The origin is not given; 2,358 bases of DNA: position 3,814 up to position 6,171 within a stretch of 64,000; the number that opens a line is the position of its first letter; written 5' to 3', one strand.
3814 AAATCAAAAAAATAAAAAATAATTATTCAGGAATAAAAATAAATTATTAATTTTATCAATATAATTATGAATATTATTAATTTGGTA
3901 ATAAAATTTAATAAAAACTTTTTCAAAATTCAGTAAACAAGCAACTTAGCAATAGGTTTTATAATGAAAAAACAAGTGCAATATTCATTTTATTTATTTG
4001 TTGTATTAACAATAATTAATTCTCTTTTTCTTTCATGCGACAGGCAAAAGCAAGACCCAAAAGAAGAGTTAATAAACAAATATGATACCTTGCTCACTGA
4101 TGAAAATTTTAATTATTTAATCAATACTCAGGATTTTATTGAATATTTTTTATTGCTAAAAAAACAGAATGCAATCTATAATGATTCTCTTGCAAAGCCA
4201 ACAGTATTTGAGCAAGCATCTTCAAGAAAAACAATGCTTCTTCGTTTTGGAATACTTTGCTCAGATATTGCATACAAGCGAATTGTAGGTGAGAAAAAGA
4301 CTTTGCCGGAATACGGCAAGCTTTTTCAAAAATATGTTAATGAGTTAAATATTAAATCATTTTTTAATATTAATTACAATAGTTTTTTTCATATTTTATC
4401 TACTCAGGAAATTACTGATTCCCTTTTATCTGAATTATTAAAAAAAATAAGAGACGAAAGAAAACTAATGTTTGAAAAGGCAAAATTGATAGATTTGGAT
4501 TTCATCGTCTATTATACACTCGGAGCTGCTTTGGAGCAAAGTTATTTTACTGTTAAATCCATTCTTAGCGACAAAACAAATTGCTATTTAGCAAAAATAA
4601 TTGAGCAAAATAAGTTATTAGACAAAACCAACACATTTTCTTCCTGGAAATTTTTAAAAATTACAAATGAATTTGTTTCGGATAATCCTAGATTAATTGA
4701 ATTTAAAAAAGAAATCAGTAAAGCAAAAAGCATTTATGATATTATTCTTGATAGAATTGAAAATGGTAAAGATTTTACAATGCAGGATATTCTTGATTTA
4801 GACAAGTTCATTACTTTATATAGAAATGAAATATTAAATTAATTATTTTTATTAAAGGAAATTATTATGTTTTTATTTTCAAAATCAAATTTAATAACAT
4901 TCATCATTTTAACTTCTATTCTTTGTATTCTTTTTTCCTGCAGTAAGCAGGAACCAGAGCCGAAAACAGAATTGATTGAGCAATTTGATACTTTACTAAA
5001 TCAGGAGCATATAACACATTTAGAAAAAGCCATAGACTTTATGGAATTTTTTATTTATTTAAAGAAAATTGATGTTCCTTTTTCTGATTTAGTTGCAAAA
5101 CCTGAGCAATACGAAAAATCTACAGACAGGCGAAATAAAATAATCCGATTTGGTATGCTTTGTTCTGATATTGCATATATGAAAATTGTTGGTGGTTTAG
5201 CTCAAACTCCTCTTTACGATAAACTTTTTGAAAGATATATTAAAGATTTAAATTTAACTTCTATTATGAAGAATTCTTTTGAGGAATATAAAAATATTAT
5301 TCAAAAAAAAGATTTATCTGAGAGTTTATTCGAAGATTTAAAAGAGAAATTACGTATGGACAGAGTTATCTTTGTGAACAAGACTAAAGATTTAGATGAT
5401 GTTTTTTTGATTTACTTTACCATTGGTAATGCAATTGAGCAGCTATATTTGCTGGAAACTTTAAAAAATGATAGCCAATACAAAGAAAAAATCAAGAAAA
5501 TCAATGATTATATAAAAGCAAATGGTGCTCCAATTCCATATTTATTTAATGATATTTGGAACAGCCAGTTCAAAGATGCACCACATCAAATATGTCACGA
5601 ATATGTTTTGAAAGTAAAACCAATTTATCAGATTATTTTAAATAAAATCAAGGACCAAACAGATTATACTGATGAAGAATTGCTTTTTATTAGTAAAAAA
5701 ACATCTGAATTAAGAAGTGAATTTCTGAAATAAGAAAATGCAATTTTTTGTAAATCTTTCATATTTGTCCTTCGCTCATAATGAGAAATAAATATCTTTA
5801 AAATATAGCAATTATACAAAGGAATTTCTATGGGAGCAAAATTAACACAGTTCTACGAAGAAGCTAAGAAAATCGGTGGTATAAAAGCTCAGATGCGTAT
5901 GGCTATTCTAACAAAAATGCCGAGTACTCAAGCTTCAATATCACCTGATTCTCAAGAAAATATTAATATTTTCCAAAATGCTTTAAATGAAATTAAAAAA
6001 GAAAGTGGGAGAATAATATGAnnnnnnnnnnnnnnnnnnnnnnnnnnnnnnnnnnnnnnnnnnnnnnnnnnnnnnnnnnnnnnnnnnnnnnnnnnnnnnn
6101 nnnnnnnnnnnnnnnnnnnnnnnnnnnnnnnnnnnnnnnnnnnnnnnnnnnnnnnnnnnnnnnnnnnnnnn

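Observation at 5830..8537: Operon of a 63-aa protein plus two V4R-like paralogs, sitting between two paralogous lipoproteins and a tandem-sCache_2 lipoprotein with no output domain: candidate ligand-sensing module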

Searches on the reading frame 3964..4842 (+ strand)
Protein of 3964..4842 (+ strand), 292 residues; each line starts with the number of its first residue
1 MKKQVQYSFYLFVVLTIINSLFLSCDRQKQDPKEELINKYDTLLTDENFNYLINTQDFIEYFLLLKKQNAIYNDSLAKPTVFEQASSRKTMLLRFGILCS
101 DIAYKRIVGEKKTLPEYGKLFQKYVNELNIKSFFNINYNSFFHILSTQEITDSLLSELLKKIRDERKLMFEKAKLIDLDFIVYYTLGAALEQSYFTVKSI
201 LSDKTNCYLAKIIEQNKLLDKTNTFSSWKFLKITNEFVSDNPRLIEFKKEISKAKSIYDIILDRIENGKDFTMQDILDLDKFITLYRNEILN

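Call 3: search_protein_families(library=pfam, proteins=[window:3964-4842:+], max_evalue=1)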
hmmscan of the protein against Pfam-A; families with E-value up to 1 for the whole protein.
window:3964-4842:+ (292 aa): 2 families
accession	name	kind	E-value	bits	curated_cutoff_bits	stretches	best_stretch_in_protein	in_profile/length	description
PF13614.12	AAA_31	-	0.0098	16.3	27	1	174-262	34-122/177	AAA domain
PF01214.23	CK_II_beta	-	0.041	14.1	27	1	229-272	14-57/182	Casein kinase II regulatory subunit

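Call 4: search_protein_families(library=ncbifam, proteins=[window:3964-4842:+], max_evalue=1)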
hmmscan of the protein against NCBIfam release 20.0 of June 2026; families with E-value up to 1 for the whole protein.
window:3964-4842:+ (292 aa): 0 families

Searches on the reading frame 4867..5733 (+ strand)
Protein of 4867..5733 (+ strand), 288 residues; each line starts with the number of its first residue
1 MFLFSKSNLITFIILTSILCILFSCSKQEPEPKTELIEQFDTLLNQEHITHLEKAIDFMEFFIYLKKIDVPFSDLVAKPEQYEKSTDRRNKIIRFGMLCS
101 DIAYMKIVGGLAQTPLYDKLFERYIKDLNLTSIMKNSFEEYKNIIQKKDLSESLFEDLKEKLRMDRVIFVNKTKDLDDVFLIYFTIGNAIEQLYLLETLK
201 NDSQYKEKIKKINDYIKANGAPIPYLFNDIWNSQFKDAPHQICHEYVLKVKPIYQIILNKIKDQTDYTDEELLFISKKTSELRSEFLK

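Call 3: search_protein_families(library=pfam, proteins=[window:4867-5733:+], max_evalue=1)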
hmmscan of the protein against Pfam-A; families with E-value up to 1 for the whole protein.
window:4867-5733:+ (288 aa): 1 family
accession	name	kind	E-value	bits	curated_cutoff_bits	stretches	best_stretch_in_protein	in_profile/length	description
PF23432.1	DUF7118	-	0.14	11.7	27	1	120-164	59-103/357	Domain of unknown function (DUF7118)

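Call 4: search_protein_families(library=ncbifam, proteins=[window:4867-5733:+], max_evalue=1)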
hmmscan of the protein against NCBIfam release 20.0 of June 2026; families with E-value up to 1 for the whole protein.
window:4867-5733:+ (288 aa): 0 families

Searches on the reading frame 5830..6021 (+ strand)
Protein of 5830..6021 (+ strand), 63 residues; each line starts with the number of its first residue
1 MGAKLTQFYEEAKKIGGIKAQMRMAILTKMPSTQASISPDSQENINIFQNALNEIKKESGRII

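Call 3: search_protein_families(library=pfam, proteins=[window:5830-6021:+], max_evalue=1)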
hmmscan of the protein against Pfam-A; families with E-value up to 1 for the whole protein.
window:5830-6021:+ (63 aa): 0 families

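Call 4: search_protein_families(library=ncbifam, proteins=[window:5830-6021:+], max_evalue=1)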
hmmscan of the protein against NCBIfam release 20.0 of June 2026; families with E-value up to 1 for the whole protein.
window:5830-6021:+ (63 aa): 0 families

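Call 16: find_homologous_proteins(query=window:5830-6021:+, max_evalue=0.01)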
Query window:5830-6021:+ (63 aa): 11 proteins with E <= 0.01 among 11 candidates.
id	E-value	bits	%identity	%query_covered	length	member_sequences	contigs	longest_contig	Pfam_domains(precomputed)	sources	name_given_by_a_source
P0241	2.5e-31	123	98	100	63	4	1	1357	-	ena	-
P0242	5.5e-26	106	86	94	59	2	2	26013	-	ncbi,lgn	-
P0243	7.9e-26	106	88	94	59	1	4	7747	-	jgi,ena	-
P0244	1.6e-24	101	83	94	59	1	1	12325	-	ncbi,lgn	-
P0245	1.7e-23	98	81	94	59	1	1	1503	-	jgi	-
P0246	4.2e-21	91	100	75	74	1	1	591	PF18962.8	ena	-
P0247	1.1e-18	83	71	94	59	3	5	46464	-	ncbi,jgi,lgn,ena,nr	ncbi:MAG: hypothetical protein GX121_02750 [Ignavibacteria bacterium]|jgi:hypothetical protein|nr:hy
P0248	3.2e-18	82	68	94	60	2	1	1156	-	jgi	jgi:hypothetical protein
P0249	1.8e-15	73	64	92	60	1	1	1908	-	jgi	-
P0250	4.5e-12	63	59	92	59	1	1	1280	-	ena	-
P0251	1.0e-4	40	50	100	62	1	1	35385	-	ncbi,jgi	jgi:hypothetical protein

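Call 76: search_protein_families(library=padloc, proteins=[window:5830-6021:+], max_evalue=0.01)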
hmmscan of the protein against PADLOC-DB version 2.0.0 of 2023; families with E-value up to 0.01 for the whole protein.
window:5830-6021:+ (63 aa): 0 families
